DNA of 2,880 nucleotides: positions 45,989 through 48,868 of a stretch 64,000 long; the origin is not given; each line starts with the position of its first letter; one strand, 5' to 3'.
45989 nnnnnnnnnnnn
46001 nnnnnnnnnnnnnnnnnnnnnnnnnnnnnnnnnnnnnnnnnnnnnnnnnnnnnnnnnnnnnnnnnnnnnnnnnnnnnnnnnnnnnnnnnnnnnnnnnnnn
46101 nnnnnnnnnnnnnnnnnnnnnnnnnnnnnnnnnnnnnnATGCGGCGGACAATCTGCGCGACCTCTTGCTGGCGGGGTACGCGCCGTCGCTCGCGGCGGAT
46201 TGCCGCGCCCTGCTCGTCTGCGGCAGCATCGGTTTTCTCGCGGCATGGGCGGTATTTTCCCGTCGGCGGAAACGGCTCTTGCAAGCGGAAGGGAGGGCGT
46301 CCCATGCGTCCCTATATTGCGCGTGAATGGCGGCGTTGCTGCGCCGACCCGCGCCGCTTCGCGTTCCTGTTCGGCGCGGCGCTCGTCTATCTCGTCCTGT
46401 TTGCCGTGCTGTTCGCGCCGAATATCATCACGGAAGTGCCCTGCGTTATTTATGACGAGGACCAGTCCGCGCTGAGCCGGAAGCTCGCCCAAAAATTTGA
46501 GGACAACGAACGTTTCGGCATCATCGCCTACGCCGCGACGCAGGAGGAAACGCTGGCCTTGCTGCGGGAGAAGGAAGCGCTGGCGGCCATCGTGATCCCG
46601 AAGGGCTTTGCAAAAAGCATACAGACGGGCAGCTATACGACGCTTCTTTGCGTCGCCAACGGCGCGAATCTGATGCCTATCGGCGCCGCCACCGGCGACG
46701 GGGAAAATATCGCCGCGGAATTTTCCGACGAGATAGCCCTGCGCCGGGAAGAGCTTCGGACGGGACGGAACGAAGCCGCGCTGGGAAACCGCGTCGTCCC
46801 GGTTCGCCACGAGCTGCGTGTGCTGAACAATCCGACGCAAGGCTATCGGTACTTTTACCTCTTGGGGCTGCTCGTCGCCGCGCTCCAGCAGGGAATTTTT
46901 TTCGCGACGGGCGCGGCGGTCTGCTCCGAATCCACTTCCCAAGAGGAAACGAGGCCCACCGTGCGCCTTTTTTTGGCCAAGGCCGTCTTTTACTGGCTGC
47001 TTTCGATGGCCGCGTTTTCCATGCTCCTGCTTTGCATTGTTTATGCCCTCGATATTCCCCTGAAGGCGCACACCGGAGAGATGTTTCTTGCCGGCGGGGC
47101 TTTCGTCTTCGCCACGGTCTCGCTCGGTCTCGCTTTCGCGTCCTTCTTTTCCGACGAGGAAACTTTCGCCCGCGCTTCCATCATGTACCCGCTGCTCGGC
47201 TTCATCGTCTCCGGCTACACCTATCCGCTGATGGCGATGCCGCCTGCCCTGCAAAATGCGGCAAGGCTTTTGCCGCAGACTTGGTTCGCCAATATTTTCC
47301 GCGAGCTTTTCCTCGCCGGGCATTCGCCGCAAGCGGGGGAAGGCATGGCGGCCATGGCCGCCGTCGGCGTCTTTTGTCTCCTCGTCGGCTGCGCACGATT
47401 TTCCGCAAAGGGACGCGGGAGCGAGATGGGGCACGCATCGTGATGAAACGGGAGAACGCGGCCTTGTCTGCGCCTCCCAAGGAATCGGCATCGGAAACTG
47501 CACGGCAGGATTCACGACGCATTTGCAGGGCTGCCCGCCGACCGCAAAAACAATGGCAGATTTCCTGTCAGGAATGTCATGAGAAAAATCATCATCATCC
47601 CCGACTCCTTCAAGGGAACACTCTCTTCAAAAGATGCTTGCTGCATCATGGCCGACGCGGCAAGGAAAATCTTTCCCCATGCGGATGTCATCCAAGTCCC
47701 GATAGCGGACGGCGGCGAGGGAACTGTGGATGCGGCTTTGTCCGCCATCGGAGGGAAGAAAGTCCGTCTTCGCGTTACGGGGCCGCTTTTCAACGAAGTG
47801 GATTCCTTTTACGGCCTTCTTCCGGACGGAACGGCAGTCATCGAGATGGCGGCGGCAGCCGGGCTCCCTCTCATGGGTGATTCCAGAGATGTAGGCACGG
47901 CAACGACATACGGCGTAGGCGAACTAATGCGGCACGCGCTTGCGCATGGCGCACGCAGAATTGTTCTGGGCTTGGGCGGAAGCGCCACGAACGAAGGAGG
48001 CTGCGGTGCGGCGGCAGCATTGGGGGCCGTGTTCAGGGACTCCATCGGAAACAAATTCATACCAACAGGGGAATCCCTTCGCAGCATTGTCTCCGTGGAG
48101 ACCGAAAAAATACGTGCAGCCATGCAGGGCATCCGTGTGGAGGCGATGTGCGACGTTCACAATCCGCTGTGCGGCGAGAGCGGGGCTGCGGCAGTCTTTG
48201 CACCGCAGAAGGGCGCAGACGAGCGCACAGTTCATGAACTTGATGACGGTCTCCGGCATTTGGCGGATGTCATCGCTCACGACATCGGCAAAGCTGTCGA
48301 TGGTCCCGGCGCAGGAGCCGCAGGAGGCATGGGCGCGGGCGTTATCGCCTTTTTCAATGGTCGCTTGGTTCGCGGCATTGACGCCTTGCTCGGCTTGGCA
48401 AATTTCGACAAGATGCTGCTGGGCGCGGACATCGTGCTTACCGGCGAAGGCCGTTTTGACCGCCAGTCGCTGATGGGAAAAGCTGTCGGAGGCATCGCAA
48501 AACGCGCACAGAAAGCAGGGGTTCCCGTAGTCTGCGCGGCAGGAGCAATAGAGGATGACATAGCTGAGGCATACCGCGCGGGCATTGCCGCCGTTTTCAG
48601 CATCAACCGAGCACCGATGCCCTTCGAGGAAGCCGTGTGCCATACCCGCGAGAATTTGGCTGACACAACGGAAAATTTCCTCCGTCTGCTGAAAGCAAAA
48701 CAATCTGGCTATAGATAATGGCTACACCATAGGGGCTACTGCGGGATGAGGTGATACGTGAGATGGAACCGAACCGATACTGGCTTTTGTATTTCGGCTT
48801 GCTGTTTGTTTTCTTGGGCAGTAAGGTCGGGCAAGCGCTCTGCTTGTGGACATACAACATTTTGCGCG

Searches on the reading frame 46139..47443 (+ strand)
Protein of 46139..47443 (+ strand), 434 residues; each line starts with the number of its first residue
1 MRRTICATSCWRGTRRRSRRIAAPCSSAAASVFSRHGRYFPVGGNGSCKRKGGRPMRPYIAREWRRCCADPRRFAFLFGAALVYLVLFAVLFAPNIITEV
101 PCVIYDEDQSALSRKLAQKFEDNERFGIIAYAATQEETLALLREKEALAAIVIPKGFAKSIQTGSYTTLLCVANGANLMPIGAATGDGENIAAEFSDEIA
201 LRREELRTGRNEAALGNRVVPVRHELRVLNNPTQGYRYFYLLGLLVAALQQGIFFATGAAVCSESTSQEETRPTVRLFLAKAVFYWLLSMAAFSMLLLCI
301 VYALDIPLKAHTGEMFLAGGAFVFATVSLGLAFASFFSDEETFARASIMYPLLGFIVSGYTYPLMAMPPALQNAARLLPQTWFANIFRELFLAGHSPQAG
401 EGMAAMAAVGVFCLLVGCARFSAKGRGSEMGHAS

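Call 70: search_protein_families(library=pfam, proteins=[window:46139-47443:+], max_evalue=0.0001)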
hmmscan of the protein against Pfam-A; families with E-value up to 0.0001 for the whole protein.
window:46139-47443:+ (434 aa): 2 families
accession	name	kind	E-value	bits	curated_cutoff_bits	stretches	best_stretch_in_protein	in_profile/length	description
PF12698.13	ABC2_membrane_3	-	1.2e-35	123.7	31.6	1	76-417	6-345/347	ABC-2 family transporter protein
PF01061.29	ABC2_membrane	-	1.3e-09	38.3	26.9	1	273-391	91-210/211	ABC-2 type transporter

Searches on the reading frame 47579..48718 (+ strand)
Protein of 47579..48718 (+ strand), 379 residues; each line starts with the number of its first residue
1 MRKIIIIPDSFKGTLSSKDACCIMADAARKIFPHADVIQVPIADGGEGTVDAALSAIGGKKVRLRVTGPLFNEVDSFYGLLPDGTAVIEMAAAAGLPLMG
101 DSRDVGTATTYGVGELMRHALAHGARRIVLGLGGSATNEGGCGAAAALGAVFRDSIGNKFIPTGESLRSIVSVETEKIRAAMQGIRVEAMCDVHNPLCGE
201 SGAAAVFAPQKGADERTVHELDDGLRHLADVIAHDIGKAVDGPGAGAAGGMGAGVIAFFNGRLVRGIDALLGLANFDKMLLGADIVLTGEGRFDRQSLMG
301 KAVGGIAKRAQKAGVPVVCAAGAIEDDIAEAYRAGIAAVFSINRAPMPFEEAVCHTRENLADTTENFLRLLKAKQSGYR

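Call 70: search_protein_families(library=pfam, proteins=[window:47579-48718:+], max_evalue=0.0001)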
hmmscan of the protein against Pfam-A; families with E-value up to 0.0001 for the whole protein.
window:47579-48718:+ (379 aa): 1 family
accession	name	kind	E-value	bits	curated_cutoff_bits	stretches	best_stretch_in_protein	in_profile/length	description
PF02595.20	Gly_kinase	-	3.2e-135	451.3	23.3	1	4-371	1-371/372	Glycerate kinase family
